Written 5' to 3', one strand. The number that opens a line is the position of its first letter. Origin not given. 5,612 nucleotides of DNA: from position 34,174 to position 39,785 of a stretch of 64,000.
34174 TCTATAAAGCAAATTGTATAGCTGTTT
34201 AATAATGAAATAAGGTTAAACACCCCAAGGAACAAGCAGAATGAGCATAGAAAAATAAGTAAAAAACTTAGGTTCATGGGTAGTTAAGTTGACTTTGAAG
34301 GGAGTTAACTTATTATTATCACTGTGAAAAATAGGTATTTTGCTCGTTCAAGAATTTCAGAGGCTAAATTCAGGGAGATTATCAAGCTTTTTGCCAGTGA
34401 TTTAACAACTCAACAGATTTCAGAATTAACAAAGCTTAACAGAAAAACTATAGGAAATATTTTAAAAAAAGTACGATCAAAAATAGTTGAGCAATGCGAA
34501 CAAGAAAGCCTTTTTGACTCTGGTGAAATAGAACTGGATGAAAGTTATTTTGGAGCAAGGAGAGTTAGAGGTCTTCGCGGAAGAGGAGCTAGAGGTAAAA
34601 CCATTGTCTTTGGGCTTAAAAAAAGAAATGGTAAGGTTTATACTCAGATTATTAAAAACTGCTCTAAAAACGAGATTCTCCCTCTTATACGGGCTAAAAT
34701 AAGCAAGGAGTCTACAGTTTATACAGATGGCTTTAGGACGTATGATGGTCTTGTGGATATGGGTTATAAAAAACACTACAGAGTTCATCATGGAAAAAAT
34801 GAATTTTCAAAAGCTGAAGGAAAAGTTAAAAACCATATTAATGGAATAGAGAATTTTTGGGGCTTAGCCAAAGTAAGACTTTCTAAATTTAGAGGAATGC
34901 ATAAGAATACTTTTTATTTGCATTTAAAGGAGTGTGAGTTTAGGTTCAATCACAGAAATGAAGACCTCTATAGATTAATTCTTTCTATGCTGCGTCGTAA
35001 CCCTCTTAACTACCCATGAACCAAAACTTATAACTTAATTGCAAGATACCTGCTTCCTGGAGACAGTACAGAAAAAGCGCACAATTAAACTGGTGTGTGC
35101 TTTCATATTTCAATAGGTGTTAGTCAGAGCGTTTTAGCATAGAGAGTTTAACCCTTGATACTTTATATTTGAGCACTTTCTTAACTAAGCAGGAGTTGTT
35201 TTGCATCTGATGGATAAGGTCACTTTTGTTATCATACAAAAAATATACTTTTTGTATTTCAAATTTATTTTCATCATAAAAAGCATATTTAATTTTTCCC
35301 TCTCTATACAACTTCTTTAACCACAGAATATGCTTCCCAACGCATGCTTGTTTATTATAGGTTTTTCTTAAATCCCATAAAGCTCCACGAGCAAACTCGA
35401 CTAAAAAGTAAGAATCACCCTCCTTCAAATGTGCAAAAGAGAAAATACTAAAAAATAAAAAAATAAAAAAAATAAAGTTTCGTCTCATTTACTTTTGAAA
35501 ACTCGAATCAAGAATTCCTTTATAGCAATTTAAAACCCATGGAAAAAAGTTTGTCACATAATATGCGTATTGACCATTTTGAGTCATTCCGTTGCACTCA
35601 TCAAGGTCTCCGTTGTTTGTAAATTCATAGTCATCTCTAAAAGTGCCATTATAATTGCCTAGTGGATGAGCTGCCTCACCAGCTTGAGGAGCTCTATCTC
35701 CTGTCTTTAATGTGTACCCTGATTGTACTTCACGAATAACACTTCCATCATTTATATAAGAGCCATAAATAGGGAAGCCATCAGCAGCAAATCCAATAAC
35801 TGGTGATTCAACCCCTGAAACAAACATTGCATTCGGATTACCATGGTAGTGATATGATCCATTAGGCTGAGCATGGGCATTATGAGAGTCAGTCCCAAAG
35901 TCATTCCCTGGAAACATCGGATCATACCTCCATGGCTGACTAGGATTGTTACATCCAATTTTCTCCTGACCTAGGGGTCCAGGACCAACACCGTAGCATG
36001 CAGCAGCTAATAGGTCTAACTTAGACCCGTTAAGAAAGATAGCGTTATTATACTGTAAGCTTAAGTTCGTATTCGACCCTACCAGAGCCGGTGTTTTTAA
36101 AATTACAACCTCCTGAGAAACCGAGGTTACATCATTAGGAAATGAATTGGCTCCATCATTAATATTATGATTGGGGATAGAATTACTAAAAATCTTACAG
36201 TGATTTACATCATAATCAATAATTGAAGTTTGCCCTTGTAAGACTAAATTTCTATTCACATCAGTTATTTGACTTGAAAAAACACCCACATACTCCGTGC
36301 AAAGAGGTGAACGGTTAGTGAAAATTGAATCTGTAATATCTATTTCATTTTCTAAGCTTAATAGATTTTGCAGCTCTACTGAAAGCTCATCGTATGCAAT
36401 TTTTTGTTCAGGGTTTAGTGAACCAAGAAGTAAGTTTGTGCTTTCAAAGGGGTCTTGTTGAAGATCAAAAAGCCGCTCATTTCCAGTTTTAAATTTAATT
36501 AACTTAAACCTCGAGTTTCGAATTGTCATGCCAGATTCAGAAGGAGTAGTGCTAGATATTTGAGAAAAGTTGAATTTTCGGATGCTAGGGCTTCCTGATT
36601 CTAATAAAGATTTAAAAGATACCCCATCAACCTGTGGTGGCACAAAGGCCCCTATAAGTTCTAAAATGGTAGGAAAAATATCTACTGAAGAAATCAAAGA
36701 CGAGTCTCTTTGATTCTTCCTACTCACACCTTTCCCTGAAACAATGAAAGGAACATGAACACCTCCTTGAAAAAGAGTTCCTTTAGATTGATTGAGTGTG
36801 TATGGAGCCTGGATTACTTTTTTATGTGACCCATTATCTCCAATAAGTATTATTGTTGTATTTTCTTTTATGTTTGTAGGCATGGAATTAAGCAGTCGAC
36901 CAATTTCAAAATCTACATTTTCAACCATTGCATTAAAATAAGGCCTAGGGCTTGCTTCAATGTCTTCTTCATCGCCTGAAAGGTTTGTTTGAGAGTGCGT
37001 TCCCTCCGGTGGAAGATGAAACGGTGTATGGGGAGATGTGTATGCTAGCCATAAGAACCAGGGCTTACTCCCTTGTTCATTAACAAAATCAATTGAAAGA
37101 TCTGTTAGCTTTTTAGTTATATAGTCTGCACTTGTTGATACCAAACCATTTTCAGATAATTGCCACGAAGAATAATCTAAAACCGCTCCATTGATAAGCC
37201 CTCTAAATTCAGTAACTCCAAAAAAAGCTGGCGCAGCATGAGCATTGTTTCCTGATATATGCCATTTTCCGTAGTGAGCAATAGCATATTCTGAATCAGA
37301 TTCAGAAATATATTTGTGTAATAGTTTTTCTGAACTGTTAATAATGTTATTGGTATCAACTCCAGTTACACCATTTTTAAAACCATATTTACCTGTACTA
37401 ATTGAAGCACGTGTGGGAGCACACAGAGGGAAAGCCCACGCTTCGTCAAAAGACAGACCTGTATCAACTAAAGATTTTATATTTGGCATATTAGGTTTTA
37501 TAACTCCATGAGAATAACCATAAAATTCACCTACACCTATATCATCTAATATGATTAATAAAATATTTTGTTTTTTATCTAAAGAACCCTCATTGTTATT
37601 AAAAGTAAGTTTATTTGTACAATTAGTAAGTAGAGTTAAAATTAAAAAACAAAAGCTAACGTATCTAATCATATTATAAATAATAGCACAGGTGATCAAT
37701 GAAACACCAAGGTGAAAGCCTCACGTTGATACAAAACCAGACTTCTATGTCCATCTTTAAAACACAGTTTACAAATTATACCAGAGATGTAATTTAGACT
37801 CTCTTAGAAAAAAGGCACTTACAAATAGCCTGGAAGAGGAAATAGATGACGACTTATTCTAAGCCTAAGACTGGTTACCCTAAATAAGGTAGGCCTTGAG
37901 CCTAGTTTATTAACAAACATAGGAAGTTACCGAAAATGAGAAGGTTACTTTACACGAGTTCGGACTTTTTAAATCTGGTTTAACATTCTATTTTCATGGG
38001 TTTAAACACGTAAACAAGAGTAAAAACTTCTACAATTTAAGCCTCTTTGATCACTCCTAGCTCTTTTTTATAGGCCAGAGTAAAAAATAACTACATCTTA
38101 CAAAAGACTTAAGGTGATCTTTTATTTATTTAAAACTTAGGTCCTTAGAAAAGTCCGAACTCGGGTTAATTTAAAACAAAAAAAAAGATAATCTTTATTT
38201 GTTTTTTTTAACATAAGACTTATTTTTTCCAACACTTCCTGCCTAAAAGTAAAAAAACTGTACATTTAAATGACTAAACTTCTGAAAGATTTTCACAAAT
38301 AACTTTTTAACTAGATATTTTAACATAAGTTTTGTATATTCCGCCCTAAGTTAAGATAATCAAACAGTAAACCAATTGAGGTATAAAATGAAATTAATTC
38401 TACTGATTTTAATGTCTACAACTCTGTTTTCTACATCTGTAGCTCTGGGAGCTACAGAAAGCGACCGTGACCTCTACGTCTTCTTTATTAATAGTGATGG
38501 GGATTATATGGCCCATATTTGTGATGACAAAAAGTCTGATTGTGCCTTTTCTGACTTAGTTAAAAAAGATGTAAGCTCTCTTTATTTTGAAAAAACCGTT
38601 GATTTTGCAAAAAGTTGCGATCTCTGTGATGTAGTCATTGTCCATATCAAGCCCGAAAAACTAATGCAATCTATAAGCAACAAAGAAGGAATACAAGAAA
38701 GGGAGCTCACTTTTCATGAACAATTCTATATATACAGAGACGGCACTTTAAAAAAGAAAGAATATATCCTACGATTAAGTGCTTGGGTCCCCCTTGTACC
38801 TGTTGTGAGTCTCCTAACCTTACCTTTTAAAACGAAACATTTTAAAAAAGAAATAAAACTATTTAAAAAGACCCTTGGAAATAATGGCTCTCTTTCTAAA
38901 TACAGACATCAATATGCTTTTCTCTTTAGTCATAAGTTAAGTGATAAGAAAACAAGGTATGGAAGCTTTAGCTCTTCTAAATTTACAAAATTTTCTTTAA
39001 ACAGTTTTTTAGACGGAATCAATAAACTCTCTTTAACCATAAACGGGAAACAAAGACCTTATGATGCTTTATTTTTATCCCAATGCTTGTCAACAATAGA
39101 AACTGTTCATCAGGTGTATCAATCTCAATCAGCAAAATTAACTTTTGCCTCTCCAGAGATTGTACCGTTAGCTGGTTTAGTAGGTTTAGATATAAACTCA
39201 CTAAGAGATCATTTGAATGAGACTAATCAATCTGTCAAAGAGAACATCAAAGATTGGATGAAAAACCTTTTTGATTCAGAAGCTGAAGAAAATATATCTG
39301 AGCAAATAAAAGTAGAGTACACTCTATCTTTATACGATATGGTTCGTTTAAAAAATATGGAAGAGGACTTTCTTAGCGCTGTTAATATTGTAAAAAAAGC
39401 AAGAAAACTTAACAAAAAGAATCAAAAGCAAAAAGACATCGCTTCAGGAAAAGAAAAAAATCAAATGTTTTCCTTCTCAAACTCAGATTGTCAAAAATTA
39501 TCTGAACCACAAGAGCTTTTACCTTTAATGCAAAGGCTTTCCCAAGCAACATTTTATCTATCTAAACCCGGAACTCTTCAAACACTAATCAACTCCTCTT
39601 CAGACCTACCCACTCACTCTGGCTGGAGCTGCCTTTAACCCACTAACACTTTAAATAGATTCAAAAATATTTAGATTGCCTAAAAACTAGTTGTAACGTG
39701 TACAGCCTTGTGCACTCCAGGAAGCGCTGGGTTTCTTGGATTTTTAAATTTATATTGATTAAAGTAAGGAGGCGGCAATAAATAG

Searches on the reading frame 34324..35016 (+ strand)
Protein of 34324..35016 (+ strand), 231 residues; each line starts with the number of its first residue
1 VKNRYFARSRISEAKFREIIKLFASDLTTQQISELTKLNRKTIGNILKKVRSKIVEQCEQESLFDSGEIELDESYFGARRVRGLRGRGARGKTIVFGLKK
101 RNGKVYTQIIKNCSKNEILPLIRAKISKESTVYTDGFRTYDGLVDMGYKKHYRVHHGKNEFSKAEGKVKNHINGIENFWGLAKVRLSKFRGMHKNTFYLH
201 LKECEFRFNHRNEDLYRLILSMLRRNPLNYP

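Call 54: search_protein_families(library=pfam, max_evalue=0.001, proteins=[window:34324-35016:+])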
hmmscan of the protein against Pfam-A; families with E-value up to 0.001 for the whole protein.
window:34324-35016:+ (231 aa): 1 family
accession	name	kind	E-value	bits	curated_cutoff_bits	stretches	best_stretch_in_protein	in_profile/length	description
PF12762.13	DDE_Tnp_IS1595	-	5.6e-26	91.8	27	1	66-209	3-153/153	ISXO2-like transposase domain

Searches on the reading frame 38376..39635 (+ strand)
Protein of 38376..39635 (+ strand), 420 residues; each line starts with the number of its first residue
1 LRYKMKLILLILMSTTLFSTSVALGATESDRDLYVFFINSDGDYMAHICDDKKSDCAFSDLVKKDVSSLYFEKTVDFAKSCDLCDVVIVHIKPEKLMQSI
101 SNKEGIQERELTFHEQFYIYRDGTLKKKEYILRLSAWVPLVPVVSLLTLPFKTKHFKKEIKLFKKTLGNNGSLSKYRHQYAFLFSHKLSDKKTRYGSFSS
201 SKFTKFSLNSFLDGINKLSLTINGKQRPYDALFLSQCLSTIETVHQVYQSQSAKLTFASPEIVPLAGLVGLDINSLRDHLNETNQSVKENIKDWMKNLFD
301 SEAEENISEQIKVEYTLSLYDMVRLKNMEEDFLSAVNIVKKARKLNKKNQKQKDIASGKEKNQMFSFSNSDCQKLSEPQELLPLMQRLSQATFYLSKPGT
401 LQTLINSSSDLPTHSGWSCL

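Call 9: search_protein_families(library=pfam, max_evalue=0.1, proteins=[window:38376-39635:+])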
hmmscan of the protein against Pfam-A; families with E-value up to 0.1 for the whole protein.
window:38376-39635:+ (420 aa): 1 family
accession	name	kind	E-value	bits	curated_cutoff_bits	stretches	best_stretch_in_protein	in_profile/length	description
PF16021.10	PDCD7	-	0.056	13.1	27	1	281-375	96-187/306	Programmed cell death protein 7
